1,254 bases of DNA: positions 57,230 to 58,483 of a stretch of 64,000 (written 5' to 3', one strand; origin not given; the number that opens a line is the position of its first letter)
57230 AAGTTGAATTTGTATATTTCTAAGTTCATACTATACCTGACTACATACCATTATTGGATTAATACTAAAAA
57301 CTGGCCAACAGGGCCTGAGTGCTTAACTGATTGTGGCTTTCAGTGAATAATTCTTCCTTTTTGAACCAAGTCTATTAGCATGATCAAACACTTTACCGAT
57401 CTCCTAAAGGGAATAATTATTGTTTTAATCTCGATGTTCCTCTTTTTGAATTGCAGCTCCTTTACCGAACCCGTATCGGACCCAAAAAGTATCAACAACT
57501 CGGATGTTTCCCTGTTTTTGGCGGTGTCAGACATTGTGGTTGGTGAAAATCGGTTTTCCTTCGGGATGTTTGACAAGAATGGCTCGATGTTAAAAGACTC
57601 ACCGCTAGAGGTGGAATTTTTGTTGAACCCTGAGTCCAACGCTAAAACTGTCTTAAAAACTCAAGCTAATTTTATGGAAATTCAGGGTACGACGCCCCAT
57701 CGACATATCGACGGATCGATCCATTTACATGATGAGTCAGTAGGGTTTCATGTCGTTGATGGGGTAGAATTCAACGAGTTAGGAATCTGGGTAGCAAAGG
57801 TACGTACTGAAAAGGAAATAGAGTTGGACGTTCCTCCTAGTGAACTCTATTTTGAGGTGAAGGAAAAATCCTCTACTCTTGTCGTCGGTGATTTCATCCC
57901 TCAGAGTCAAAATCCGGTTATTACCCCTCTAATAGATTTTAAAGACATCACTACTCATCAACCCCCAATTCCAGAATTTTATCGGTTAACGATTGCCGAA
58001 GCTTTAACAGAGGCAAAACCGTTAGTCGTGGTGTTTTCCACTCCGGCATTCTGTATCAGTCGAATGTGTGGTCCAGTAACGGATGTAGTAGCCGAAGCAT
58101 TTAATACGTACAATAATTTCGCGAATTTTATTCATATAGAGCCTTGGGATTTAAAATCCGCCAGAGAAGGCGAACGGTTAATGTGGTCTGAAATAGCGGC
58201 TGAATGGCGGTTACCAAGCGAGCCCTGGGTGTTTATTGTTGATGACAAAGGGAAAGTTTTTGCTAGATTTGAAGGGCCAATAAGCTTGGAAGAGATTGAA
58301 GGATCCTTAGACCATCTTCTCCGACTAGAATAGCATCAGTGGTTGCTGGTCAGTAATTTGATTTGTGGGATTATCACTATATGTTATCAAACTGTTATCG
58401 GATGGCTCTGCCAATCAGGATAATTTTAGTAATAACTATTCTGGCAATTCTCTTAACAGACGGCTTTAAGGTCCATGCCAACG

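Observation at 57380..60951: Four-gene envelope operon of uncharacterised proteins that looks like a metal (Cu/Fe) redox-handling system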

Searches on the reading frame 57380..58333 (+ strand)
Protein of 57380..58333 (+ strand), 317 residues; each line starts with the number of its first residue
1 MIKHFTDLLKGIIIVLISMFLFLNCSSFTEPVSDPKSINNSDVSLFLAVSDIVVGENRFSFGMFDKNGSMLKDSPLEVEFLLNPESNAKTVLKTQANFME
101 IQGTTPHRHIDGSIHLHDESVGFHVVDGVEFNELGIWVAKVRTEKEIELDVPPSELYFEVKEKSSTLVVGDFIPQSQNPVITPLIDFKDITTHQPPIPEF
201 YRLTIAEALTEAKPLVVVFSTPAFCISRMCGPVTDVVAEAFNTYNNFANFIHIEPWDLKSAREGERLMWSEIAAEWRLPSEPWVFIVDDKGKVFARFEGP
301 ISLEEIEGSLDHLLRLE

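Call 3: search_protein_families(library=pfam, proteins=[window:57380-58333:+], max_evalue=1)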
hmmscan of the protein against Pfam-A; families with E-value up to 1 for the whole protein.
window:57380-58333:+ (317 aa): 1 family
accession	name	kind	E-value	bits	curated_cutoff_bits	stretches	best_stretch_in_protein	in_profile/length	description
PF13098.12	Thioredoxin_2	-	0.092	13.5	27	1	210-307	3-101/104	Thioredoxin-like domain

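Call 4: search_protein_families(library=ncbifam, proteins=[window:57380-58333:+], max_evalue=1)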
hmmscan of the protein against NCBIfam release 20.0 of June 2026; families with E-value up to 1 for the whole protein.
window:57380-58333:+ (317 aa): 1 family
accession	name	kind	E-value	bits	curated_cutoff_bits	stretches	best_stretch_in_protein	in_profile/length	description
NF038096.1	thylak_slr1796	equivalog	0.00058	19.4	140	1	202-316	28-135/157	thylakoid membrane photosystem I accumulation factor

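Call 24: find_homologous_proteins(query=window:57380-58333:+)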
Query window:57380-58333:+ (317 aa): 844 proteins with E <= 0.001 among 2973 candidates; the best 120 are listed.
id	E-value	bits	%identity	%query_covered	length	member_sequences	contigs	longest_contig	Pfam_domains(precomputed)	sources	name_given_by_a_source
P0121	1.0e-207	707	99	100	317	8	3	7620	-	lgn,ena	-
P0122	6.6e-155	533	74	100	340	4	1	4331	-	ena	-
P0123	2.1e-122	426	61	99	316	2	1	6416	PF13098.14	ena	-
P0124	5.8e-118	412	58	99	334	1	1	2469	PF13098.14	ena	-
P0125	1.0e-106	375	57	92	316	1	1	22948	PF13098.14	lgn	-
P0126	6.3e-86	307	51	91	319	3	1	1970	PF13098.14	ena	-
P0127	1.8e-81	292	46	95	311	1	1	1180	PF13098.14,PF13115.12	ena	-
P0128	5.7e-80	287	47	95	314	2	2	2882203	PF13098.14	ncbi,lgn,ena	-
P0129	2.9e-79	285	46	90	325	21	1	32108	PF13098.14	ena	-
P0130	5.9e-79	284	47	86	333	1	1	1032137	PF13098.14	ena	-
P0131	1.1e-78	283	46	89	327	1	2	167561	PF13098.14,PF13115.12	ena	-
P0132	3.9e-78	281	45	96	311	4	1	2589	-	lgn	-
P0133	7.2e-77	277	45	89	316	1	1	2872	PF13098.14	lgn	-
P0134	4.8e-75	271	46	89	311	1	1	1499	-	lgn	-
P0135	8.7e-75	270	45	85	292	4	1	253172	PF13098.14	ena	-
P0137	1.3e-73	266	46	89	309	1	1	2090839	PF13098.14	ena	-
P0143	2.8e-72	262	45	85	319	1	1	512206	PF13115.12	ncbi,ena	-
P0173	4.3e-67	245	41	88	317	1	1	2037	PF13115.12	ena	-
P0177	1.1e-66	243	44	85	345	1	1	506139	PF13115.12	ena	-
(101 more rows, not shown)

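Call 25: find_encoding_contigs(protein=P0125, flank=8000, max_places=1)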
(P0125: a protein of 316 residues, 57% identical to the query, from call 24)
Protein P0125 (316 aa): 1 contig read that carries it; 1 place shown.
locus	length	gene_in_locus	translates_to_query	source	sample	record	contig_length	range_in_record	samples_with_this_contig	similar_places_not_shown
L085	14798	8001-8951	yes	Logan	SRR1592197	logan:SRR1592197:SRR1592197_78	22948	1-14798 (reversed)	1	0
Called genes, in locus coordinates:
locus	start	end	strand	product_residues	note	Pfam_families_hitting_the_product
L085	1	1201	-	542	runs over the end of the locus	PF00890:FAD_binding_2, PF01266:DAO (faint), PF03486:HI0933_like, PF07992:Pyr_redox_2 (faint), PF02910:Succ_DH_flav_C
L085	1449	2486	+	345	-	PF00483:NTP_transferase, PF12804:NTP_transf_3, PF25084:LbH_EIF2B, PF00132:Hexapep (faint), PF24894:Hexapep_GlmU (weak), PF25087:GMPPB_C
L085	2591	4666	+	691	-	PF03030:H_PPase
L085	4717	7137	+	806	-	PF07705:CARDB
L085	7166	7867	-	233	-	PF03167:UDG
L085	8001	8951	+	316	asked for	PF13098:Thioredoxin_2 (weak)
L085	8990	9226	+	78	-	-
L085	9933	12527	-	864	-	PF02463:SMC_N (weak), PF13476:AAA_23, PF13558:SbcC_Walker_B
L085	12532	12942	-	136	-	PF01243:PNPOx_N, PF16242:Pyrid_ox_like (weak)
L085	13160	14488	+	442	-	PF02881:SRP54_N, PF13401:AAA_22 (faint), PF00448:SRP54, PF02978:SRP_SPB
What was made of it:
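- Tried and rejected: I inferred this first from L085 lacking called genes (call 25). tblastn then found g2 and g4 remnants in L085, and a truncated g3 plus a frameshifted g4 in L092.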

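Call 26: find_encoding_contigs(protein=P0137, flank=8000, max_places=1)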
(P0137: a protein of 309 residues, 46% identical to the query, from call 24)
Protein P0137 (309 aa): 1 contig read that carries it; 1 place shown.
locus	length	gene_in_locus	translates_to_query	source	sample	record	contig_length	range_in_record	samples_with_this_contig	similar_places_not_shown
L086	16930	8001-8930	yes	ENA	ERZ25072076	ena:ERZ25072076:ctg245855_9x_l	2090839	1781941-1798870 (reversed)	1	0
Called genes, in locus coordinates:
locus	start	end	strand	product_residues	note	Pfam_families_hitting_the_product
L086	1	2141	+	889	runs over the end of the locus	PF01624:MutS_I, PF05188:MutS_II, PF05192:MutS_III, PF05190:MutS_IV, PF00488:MutS_V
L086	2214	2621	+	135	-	-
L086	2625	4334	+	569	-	PF02518:HATPase_c, PF13589:HATPase_c_3, PF01119:DNA_mis_repair, PF08676:MutL_C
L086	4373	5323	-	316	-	PF00730:HhH-GPD, PF00633:HHH (faint)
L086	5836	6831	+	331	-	PF00005:ABC_tran, PF13304:AAA_21 (weak), PF08352:oligo_HPY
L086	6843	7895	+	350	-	PF00005:ABC_tran, PF08352:oligo_HPY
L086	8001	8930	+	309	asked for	PF13098:Thioredoxin_2 (weak)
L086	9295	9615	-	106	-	-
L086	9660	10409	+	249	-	-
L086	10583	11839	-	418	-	PF01695:IstB_IS21, PF05729:NACHT (faint), PF13191:AAA_16 (faint), PF02367:TsaE (faint), PF04851:ResIII (faint), PF13604:AAA_30 (faint), PF00308:Bac_DnaA (weak), PF01695:IstB_IS21, +8 more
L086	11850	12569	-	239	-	PF07261:DnaB_2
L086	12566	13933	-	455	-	PF00772:DnaB, PF03796:DnaB_C, PF13481:AAA_25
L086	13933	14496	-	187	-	PF01281:Ribosomal_L9_N, PF03948:Ribosomal_L9_C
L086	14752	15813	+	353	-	PF00154:RecA_N, PF08423:Rad51, PF06745:ATPase (faint), PF21096:RecA_C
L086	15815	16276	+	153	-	PF23357:DUF7088 (faint), PF13192:Thioredoxin_3 (weak)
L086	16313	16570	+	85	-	PF13192:Thioredoxin_3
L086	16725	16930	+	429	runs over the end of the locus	PF13485:Peptidase_MA_2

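Call 27: find_encoding_contigs(protein=P0128, flank=8000, max_places=1)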
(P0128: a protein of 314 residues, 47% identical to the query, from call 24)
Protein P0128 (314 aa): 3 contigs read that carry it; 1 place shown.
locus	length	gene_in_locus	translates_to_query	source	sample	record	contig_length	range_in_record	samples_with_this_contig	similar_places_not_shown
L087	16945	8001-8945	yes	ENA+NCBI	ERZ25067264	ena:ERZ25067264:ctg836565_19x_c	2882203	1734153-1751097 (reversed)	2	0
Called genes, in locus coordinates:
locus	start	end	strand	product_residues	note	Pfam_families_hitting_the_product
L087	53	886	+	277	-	-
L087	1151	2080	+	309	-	PF03631:Virul_fac_BrkB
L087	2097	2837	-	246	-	PF00520:Ion_trans, PF07885:Ion_trans_2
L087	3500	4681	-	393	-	PF00296:Bac_luciferase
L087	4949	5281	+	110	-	PF00903:Glyoxalase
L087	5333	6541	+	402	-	PF02515:CoA_transf_3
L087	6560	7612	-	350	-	PF02126:PTE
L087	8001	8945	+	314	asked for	PF13098:Thioredoxin_2 (faint)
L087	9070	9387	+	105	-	-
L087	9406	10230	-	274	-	PF00194:Carb_anhydrase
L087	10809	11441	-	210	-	PF09015:NgoMIV_restric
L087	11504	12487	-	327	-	PF01555:N6_N4_Mtase (faint)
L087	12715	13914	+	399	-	PF00108:Thiolase_N, PF00109:ketoacyl-synt (faint), PF02803:Thiolase_C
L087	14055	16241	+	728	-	PF00580:UvrD-helicase, PF01443:Viral_helicase1 (faint), PF13086:AAA_11 (faint), PF13245:AAA_19, PF13604:AAA_30 (faint), PF13361:UvrD_C, PF13538:UvrD_C_2, PF21196:PcrA_UvrD_tudor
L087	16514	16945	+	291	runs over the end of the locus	PF12760:Zn_ribbon_IS1595, PF12762:DDE_Tnp_IS1595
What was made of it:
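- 57380..58333 (+): g1: lipoprotein with an N-terminal YtkA/CtaK-like domain and a C-terminal thioredoxin-fold domain. Evolutionarily independent of g2-g4. Found alone in L086 and L087 (calls 26, 27).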

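Call 56: search_solved_structures(query=A2, max_evalue=10, show_alignments=3)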
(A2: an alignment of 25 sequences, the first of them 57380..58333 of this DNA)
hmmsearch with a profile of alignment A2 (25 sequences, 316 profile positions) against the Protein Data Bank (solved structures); distinct sequences matched with E-value up to 10: 3.
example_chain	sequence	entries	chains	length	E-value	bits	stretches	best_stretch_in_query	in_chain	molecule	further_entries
3ia1_A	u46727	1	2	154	0.00021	24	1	270-311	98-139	Thio-disulfide isomerase/thioredoxin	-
2yp6_A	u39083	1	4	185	0.12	15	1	9-75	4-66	THIOREDOXIN FAMILY PROTEIN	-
4ba7_A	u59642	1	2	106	0.79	12.3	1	208-254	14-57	LBCA THIOREDOXIN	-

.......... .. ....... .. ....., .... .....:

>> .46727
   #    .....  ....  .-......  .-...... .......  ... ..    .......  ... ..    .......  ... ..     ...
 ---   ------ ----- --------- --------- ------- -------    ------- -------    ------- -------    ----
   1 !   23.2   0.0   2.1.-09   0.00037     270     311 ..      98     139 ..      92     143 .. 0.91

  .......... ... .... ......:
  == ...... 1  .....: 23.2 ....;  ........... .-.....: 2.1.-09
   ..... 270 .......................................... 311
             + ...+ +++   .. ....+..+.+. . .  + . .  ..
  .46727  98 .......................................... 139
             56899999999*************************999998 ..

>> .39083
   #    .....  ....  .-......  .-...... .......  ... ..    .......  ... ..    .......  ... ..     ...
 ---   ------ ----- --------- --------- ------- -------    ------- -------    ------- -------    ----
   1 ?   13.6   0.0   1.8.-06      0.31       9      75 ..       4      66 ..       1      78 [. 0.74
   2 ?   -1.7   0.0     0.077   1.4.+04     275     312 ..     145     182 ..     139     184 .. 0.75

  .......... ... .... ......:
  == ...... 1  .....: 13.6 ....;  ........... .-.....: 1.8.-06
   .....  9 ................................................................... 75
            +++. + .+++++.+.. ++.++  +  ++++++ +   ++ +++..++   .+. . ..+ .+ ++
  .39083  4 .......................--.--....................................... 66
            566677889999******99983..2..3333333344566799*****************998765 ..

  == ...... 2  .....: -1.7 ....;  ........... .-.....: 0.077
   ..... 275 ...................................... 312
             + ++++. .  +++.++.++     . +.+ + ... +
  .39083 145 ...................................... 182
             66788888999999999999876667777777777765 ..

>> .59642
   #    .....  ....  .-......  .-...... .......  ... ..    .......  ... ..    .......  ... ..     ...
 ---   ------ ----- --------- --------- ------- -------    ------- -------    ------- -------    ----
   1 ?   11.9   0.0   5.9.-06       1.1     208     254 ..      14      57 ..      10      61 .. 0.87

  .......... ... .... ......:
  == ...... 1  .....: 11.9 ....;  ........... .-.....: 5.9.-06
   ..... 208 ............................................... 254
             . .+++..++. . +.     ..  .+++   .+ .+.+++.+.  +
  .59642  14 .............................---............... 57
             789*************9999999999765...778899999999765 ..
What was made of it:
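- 57380..58333 (+): PDB thio-disulfide isomerase 3ia1, E 2e-4 (call 56).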

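Call 60: find_encoding_contigs(protein=P0123, flank=6000, max_places=1)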
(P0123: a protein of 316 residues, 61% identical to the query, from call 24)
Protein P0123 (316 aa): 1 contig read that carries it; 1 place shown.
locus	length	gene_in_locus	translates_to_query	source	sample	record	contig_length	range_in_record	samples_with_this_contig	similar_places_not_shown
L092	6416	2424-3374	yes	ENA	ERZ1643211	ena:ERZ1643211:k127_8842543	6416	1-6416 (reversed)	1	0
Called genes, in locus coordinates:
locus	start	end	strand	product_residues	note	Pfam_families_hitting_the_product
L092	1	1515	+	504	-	?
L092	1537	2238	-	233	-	PF03167:UDG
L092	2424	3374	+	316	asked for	PF13098:Thioredoxin_2 (weak)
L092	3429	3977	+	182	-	-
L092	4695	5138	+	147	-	-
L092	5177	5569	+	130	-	-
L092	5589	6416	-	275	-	?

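Call 61: find_encoding_contigs(protein=P0122, flank=6000, max_places=1)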
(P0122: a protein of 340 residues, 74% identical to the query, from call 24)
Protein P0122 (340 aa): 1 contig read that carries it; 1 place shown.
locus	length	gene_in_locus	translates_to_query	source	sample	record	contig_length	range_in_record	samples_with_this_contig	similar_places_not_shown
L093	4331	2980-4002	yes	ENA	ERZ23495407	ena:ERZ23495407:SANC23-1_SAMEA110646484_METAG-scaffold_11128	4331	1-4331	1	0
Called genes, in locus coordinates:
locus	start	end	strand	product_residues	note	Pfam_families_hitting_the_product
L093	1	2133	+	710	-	?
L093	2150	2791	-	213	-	-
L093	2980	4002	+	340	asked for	-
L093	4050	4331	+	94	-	?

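Call 67: search_protein_families(library=pfam, alignment_id=A2, max_evalue=0.01)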
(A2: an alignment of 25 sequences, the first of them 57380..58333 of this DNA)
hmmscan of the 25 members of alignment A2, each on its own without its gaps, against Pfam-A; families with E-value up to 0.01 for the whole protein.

A. member 1, window:57380-58333:+ (317 aa): 0 families

B. families by the number of members that match (of 25 scanned): 2 families
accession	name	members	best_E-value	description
PF13098.12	Thioredoxin_2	10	1.1e-05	Thioredoxin-like domain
PF13115.11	YtkA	8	2.6e-07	YtkA-like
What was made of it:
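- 57380..58333 (+): Pfam YtkA in 8/25 and Thioredoxin_2 in 10/25 family members (call 67).
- On YtkA/CtaK (PF13115): For the g1 family, 8/25 members hit at E up to 0.01 (best 2.6e-7), but the window's own g1 does not (call 67).
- Closest known: CuA-assembly chaperones Sco, PCuAC, CtaK. Different: g1 has Cx4C rather than CxxxC and gives no SCO1/SenC Pfam hit (calls 3, 67). g3 lacks the H(M)X10MX21HXM motif of PCuAC.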
